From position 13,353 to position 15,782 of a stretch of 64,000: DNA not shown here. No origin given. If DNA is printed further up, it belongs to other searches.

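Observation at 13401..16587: Insulated, unusually compact glycyl-radical enzyme plus activase cassette with eliminase-type active-site motifs and no recognisable pathway context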

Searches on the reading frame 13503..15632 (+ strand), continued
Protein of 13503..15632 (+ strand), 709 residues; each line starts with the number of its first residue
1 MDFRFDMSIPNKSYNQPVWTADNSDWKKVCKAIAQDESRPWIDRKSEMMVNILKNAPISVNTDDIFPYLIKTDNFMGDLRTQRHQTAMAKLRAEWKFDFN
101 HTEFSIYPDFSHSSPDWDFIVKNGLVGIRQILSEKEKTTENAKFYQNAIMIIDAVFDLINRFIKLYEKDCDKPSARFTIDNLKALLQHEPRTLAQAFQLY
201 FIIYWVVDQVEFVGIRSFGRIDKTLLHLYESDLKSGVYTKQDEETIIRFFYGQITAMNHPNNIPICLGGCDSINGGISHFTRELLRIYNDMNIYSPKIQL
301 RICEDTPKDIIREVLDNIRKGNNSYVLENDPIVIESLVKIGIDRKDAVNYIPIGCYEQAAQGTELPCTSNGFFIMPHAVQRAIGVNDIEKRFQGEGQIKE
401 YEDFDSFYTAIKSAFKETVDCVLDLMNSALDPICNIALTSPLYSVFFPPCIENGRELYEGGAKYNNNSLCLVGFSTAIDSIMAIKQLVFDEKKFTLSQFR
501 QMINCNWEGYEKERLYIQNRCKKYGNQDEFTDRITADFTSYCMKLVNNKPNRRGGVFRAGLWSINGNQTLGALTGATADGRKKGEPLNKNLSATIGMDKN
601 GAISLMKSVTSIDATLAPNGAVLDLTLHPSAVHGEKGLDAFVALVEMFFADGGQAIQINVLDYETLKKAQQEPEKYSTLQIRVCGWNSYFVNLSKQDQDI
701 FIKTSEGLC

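Call 12: find_encoding_contigs(protein=P0014, flank=10000, max_places=2)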
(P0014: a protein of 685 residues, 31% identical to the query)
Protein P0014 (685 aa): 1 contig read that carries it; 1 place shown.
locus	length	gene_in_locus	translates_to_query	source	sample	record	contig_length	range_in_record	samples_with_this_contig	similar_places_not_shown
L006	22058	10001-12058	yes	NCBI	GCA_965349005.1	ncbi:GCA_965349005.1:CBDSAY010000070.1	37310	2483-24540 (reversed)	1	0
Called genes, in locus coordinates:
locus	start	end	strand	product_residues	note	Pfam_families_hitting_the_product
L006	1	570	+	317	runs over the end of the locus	-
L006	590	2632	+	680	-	PF00150:Cellulase, PF02449:Glyco_hydro_42 (weak)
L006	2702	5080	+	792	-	PF14498:Glyco_hyd_65N_2, PF22124:Glyco_hydro_95_cat, PF21307:Glyco_hydro_95_C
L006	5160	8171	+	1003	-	PF22907:Ams1-like_1st, PF01074:Glyco_hydro_38N, PF09261:Alpha-mann_mid, PF07748:Glyco_hydro_38C, PF17677:Glyco_hydro38C2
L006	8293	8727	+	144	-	PF05025:RbsD_FucU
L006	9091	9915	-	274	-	PF00165:HTH_AraC (faint), PF12833:HTH_18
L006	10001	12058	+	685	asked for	PF02901:PFL-like, PF01228:Gly_radical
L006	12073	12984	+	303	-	PF13353:Fer4_12 (weak), PF04055:Radical_SAM, PF00037:Fer4 (faint), PF12837:Fer4_6 (faint), PF12838:Fer4_7 (weak), PF13484:Fer4_16 (faint)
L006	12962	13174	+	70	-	-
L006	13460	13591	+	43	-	-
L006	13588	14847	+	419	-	PF07690:MFS_1 (weak)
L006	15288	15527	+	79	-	-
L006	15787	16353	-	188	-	PF13083:KH_KhpA-B, PF07650:KH_2 (weak), PF01424:R3H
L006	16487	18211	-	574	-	PF14849:YidC_periplas, PF02096:60KD_IMP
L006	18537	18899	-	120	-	PF00825:Ribonuclease_P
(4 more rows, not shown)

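Call 13: find_encoding_contigs(protein=P0009, flank=10000, max_places=2)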
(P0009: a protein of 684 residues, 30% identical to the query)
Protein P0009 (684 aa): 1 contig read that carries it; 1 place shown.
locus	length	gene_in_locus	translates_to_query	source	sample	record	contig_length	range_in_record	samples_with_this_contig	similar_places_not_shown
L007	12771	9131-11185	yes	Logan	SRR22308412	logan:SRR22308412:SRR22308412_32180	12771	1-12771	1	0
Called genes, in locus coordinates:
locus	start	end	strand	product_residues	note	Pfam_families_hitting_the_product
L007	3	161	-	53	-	?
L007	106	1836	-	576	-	PF00496:SBP_bac_5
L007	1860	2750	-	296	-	PF11449:ArsP_2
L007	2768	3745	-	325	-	PF01073:3Beta_HSD, PF01370:Epimerase, PF02719:Polysacc_synt_2, PF04321:RmlD_sub_bind, PF05368:NmrA (weak), PF07993:NAD_binding_4 (faint), PF13460:NAD_binding_10, PF16363:GDP_Man_Dehyd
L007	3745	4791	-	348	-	PF04613:LpxD, PF25087:GMPPB_C (faint), PF00132:Hexapep, PF25084:LbH_EIF2B (weak), PF00132:Hexapep (weak)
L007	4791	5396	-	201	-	PF03938:OmpH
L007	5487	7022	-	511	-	PF00728:Glyco_hydro_20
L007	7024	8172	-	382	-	PF01979:Amidohydro_1, PF07969:Amidohydro_3 (weak)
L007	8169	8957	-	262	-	PF01182:Glucosamine_iso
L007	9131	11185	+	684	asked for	PF02901:PFL-like, PF01228:Gly_radical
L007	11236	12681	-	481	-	-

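Call 15: find_encoding_contigs(protein=P0004, flank=10000, max_places=3)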
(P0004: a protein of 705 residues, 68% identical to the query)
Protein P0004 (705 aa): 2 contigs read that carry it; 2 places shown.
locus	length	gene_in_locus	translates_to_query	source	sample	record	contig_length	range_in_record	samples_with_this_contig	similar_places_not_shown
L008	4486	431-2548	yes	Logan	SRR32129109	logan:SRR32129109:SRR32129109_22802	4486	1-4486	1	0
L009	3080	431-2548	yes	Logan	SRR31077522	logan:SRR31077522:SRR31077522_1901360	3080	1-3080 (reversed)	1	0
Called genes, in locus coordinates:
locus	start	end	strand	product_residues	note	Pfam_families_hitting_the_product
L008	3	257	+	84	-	?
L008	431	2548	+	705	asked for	PF02901:PFL-like, PF01228:Gly_radical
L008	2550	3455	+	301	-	PF04055:Radical_SAM, PF12837:Fer4_6 (faint), PF13353:Fer4_12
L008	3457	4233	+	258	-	PF00165:HTH_AraC, PF12833:HTH_18, PF00165:HTH_AraC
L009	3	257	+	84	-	?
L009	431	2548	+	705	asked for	PF02901:PFL-like, PF01228:Gly_radical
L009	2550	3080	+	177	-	?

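Call 16: find_encoding_contigs(protein=P0003, flank=10000, max_places=3)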
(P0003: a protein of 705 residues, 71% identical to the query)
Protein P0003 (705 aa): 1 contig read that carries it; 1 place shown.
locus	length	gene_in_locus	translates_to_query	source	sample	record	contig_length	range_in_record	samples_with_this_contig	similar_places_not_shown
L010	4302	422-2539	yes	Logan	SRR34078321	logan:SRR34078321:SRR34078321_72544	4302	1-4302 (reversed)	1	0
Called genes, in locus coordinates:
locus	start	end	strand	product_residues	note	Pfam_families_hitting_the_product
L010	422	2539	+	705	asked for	PF02901:PFL-like, PF01228:Gly_radical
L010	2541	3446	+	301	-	PF13353:Fer4_12, PF04055:Radical_SAM, PF12837:Fer4_6 (faint)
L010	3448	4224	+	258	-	PF00165:HTH_AraC (weak), PF12833:HTH_18, PF00165:HTH_AraC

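Call 28: find_related_loci(query=A1, collection=genome_contigs, flank=10000)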
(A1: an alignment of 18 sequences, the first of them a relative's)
Query A1 (709 aa) in genome_contigs; peptide patterns used: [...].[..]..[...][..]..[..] (x = any residue, [..] = any of these).
600 stretches matched a pattern (row limit reached: there are more); 592 encode a relative of the query (tblastn E <= 1e-3); the best 80 are kept; 80 distinct loci.
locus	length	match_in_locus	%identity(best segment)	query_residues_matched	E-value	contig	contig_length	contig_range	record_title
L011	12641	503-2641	37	1-702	1e-147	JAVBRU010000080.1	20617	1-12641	MAG: Eubacteriales bacterium isolate EPI_MAG_00204 c_000005305188, whole genome shotgun sequence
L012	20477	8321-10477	37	5-705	8e-144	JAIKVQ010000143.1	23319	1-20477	MAG: Bacillota bacterium isolate RUI406 k141_935582_flag=0_multi=20.0000_len=23319, whole genome shotgun sequence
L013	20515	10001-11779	41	109-704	3e-143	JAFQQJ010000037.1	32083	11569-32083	MAG: Clostridia bacterium isolate RGIG2055 Goat_Colon-2__c558366, whole genome shotgun sequence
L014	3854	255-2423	36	3-706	8e-148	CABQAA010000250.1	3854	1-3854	MAG TPA_asm: uncultured Ruminococcaceae bacterium isolate MGYG-HGUT-00388 genome assembly, contig: GUT_GENOME008483_250,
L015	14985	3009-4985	38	52-705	9e-142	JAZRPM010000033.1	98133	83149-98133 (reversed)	MAG: Candidatus Ornithomonoglobus sp. isolate T1900045380_YK20190070.MAGScoT_cleanbin_000003 SGB_6881_k141_717714, whole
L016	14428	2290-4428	37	2-706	1e-141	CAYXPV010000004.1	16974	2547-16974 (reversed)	MAG TPA_asm: uncultured Oscillospiraceae bacterium isolate SRP315200_co2_617 genome assembly, contig: NODE_3484_length_1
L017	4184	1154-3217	37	24-706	4e-144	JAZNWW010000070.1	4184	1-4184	MAG: Acutalibacteraceae bacterium isolate T1900044782_TS20190248.MAGScoT_cleanbin_000002 SGB_2575_k141_219607, whole gen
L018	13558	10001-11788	39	109-706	4e-140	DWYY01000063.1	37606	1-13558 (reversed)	MAG TPA_asm: Candidatus Eisenbergiella merdipullorum isolate CHK179-7159 CHK179__C72725_L37606_SAMEA5754823, whole genom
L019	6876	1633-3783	36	3-706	3e-140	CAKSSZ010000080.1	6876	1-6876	MAG: uncultured Clostridia bacterium isolate REFINED_METABAT215_TOP10_CONTIGS_1500_ASSEMBLY_K77_MERGED__Hadza_MoBio_hadz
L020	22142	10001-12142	36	1-706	4e-140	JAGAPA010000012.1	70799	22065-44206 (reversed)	MAG: Clostridia bacterium isolate RGIG8643 Water_deer_Cecum.Co__c156602, whole genome shotgun sequence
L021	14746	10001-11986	37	52-708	2e-139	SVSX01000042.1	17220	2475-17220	MAG: Oscillospiraceae bacterium isolate SIG680 NODE_59415_length_17220_cov_2.337331, whole genome shotgun sequence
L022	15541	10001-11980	37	52-706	1e-139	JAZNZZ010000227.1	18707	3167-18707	MAG: Faecousia sp. isolate T1900044764_TS20190230.MAGScoT_cleanbin_000079 SGB_2397_k141_1224449, whole genome shotgun se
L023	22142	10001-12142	36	1-706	9e-140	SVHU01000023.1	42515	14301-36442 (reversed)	MAG: Clostridiales bacterium isolate SIG392 NODE_20031_length_42515_cov_2.304426, whole genome shotgun sequence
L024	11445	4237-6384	36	25-707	2e-138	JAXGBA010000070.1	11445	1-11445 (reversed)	MAG: Clostridia bacterium isolate CON6 bin1 ctg000093546, whole genome shotgun sequence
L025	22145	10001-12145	36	1-706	1e-137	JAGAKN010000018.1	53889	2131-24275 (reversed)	MAG: Clostridia bacterium isolate RGIG8526 Water_deer_Cecum-2__c433143, whole genome shotgun sequence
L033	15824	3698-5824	35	14-706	5e-132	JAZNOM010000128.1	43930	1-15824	MAG: Eubacteriales bacterium isolate T1900044652_TS20190118.MAGScoT_cleanbin_000039 SGB_1436_k141_2266440, whole genome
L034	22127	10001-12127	37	22-706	1e-131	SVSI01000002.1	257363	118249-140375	MAG: Oscillospiraceae bacterium isolate SIG665 NODE_498_length_257363_cov_3.839404, whole genome shotgun sequence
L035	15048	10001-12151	35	1-706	9e-130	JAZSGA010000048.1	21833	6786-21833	MAG: Eubacteriales bacterium isolate T1900044579_TS20190045.MAGScoT_cleanbin_000039 SGB_552_k141_556064, whole genome sh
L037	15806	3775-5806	42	52-706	2e-129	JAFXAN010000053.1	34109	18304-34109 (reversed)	MAG: Clostridia bacterium isolate RGIG6239 Sheep_Rectum-2__c313255, whole genome shotgun sequence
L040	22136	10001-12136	37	11-703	5e-139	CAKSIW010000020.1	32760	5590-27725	MAG: uncultured Clostridia bacterium isolate REFINED_METABAT215_TOP10_CONTIGS_1500_ASSEMBLY_K77_MERGED__Hadza_PheChl_Fib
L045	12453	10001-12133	32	1-702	3e-124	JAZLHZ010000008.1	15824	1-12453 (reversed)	MAG: Clostridia bacterium isolate T1900044979_TA20190041.MAGScoT_cleanbin_000053 SGB_4078_k141_1775505, whole genome sho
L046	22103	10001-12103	33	2-709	4e-124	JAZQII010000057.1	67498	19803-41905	MAG: Clostridia bacterium isolate T1900044625_TS20190091.MAGScoT_cleanbin_000022 SGB_931_k141_2214217, whole genome shot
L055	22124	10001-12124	35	2-706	3e-121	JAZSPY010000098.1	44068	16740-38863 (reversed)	MAG: Clostridia bacterium isolate T1900044545_TS20190011.MAGScoT_cleanbin_000020 SGB_122_k141_1421474, whole genome shot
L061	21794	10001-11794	36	108-706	2e-116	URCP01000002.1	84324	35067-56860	uncultured Clostridiales bacterium isolate UMGS874 genome assembly, contig: NODE_200_length_84324_cov_4.528850, whole ge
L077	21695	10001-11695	35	109-708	9e-113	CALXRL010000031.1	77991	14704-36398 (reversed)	MAG: uncultured Victivallales bacterium isolate E12__bin89 genome assembly, contig: E12__k127_4786046, whole genome shot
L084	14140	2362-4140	34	104-705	6e-110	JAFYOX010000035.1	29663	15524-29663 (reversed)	MAG: Clostridia bacterium isolate RGIG7288 Water_buffalos_Cecum-4__c204686, whole genome shotgun sequence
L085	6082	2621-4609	32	1-706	3e-110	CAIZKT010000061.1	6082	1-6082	MAG: uncultured Victivallales bacterium isolate Loc090907-8m_bin-406 genome assembly, contig: bin-406:0061/1064, whole g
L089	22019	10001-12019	33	47-709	5e-111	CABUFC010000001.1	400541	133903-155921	MAG TPA_asm: uncultured Ruminococcaceae bacterium isolate MGYG-HGUT-03947 genome assembly, contig: GUT_GENOME251527_1, w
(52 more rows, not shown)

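Call 37: predict_structure(alignment_id=A2)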
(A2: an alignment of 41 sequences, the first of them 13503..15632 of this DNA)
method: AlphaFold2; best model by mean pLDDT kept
length: 709 residues; sequences in the alignment: 41
mean_pLDDT: 91.0   pTM: 0.92
mean pLDDT of the five models: 91.0, 89.9, 89.8, 89.6, 89.3
residues with pLDDT >= 90: 511; 70-90: 175; 50-70: 22; < 50: 1
segments of 3 or more residues with pLDDT < 50: none
pLDDT, mean of each block of 10 residues (from residue 1): 89 89 83 93 94 94 87 90 86 76 80 90 98 92 93 98 94 94 97 97 92 89 96 96 96 81 85 88 95 90 95 95 92 97 95 88 88 92 79 62 95 94 90 83 96 92 94 95 97 93 94 93 94 97 96 94 86 90 90 85 93 96 92 94 96 95 94 93 84 89 77
secondary structure, 60 per line:
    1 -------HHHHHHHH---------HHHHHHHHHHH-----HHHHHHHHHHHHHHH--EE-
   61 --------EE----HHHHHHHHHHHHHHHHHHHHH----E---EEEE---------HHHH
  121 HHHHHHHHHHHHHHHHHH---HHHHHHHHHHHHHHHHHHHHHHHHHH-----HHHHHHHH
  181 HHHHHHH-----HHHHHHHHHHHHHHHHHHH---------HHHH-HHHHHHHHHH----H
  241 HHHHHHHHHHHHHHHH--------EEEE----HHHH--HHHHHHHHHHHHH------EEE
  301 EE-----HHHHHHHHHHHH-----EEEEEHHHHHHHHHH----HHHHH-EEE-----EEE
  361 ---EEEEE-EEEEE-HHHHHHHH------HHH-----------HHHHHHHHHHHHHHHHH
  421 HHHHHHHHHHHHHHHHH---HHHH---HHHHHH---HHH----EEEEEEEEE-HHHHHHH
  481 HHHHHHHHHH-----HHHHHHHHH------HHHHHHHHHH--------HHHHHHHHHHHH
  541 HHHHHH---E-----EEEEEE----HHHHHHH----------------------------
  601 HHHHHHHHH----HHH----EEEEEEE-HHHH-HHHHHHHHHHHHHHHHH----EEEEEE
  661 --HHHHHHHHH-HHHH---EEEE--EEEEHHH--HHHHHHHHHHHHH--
elements in order (helices of 4 or more, strands of 3 or more residues): H8-15 H25-35 H41-55 H75-95 E104-107 H117-138 H142-167 H173-187 H193-211 H221-224 H226-235 H240-256 E265-268 H273-276 H279-291 E298-302 H308-319 E325-329 H330-339 H344-348 E350-352 E358-360 E364-368 E370-374 H376-383 H404-437 H441-444 H448-453 E464-472 H474-490 H496-504 H511-520 H529-546 E556-561 H566-572 H601-609 E621-627 H629-632 H634-650 E655-660 H663-671 H673-676 E680-683 E686-689 H695-707

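Call 40: search_protein_families(library=pfam, alignment_id=A3, max_evalue=0.00001)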
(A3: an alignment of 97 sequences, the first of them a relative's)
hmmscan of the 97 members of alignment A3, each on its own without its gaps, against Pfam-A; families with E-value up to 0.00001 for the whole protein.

A. member 1, L001:7997-8983:+ (329 aa): 2 families
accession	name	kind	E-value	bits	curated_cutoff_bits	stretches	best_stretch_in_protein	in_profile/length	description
PF05580.18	Peptidase_S55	-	3.6e-68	230.2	25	1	130-328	3-210/210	SpoIVB peptidase S55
PF13180.12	PDZ_2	-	2.3e-06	28.3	27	1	53-119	14-78/80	PDZ domain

B. families by the number of members that match (of 97 scanned): 154 families (the first 25 are shown)
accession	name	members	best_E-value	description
PF07833.16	Cu_amine_oxidN1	4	1.7e-51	Copper amine oxidase N-terminal domain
PF07690.21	MFS_1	3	8.3e-28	Major Facilitator Superfamily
PF00294.29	PfkB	2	5.1e-36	pfkB family carbohydrate kinase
PF00892.27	EamA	2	1.5e-31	EamA-like transporter family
PF02836.23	Glyco_hydro_2_C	2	7.2e-25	Glycosyl hydrolases family 2, TIM barrel domain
PF05193.26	Peptidase_M16_C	2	1.2e-24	Peptidase M16 inactive domain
PF18565.7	Glyco_hydro2_C5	2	2.9e-22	Glycoside hydrolase family 2 C-terminal domain 5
PF00107.32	ADH_zinc_N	2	3.4e-22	Zinc-binding dehydrogenase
PF01979.26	Amidohydro_1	2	1.2e-21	Amidohydrolase family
PF08240.17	ADH_N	2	1.2e-15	Alcohol dehydrogenase GroES-like domain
PF00703.27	Glyco_hydro_2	2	2.8e-15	Glycosyl hydrolases family 2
PF01487.21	DHquinase_I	2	8.5e-13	Type I 3-dehydroquinase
PF13088.12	BNR_2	2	1.3e-11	BNR repeat-like domain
PF07969.17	Amidohydro_3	2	4.7e-11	Amidohydrolase family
PF16355.11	DUF4982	2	2.4e-10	Domain of unknown function (DUF4982)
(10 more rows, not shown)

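Call 41: fold_search(model_id=the predicted structure, library=pdb)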
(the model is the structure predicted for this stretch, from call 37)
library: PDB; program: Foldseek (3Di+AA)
matches with E <= 10: 227; with E <= 0.001: 72
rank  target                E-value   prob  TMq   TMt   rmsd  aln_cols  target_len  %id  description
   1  5i2g_B                7.3e-42  1.00  0.85  0.76   5.0       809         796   23  1,2-propanediol Dehydration in Roseburia inulinivorans; Structural Basis for Substrate and Enantiomer Selectivity (released 2016-06-01)
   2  5i2g_A                2.4e-41  1.00  0.84  0.76   5.0       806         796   23  1,2-propanediol Dehydration in Roseburia inulinivorans; Structural Basis for Substrate and Enantiomer Selectivity (released 2016-06-01)
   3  2f3o_A                1.7e-40  1.00  0.85  0.78   5.4       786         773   22  Crystal Structure of a glycyl radical enzyme from Archaeoglobus fulgidus (released 2006-03-07)
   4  1r8w_A                2.0e-40  1.00  0.88  0.79   4.7       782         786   23  Native structure of the B12-independent glycerol dehydratase from clostridium butyricum (released 2004-06-01)
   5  5i2a_A                2.4e-40  1.00  0.86  0.74   4.8       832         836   22  1,2-propanediol Dehydration in Roseburia inulinivorans; Structural Basis for Substrate and Enantiomer Selectivity (released 2016-06-01)
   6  5i2a_B                5.2e-40  1.00  0.86  0.74   5.0       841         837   22  1,2-propanediol Dehydration in Roseburia inulinivorans; Structural Basis for Substrate and Enantiomer Selectivity (released 2016-06-01)
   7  9rco_A                5.9e-39  1.00  0.87  0.78   4.7       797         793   20  1,2-propanediol dehydratase with 0.1 % glycerol additive (released 2025-06-11)
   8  8iof_A                7.4e-39  1.00  0.85  0.77   4.8       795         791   22  Crystal structure of N-methyl-Cis-4-hydroxy-D-proline dehydratase in Clostridium sp. FS41 (released 2024-03-27)
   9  8yjo_A                1.8e-38  1.00  0.85  0.80   4.6       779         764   22  Structure of E. coli glycyl radical enzyme PflD with bound malonate (released 2024-10-02)
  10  9rcp_B                1.9e-38  1.00  0.86  0.78   4.8       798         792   21  1,2-propanediol dehydratase with 0.1 % 1,3-propanediol additive (released 2025-06-11)
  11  9rcp_C                2.1e-38  1.00  0.87  0.78   4.7       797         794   21  1,2-propanediol dehydratase with 0.1 % 1,3-propanediol additive (released 2025-06-11)
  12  5fau_A                2.9e-38  1.00  0.87  0.78   4.4       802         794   21  wild-type choline TMA lyase in complex with choline (released 2016-09-28)
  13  9rcq_A                3.1e-38  1.00  0.87  0.76   4.6       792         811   21  1,2-propanediol dehydratase with no ligand additives (released 2025-06-11)
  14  5fau_B                3.2e-38  1.00  0.86  0.77   4.6       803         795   21  wild-type choline TMA lyase in complex with choline (released 2016-09-28)
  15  6vue_B                3.7e-38  1.00  0.86  0.77   4.6       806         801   20  wild-type choline TMA lyase in complex with 1-methyl-1,2,3,6-tetrahydropyridin-3-ol (released 2020-11-04)
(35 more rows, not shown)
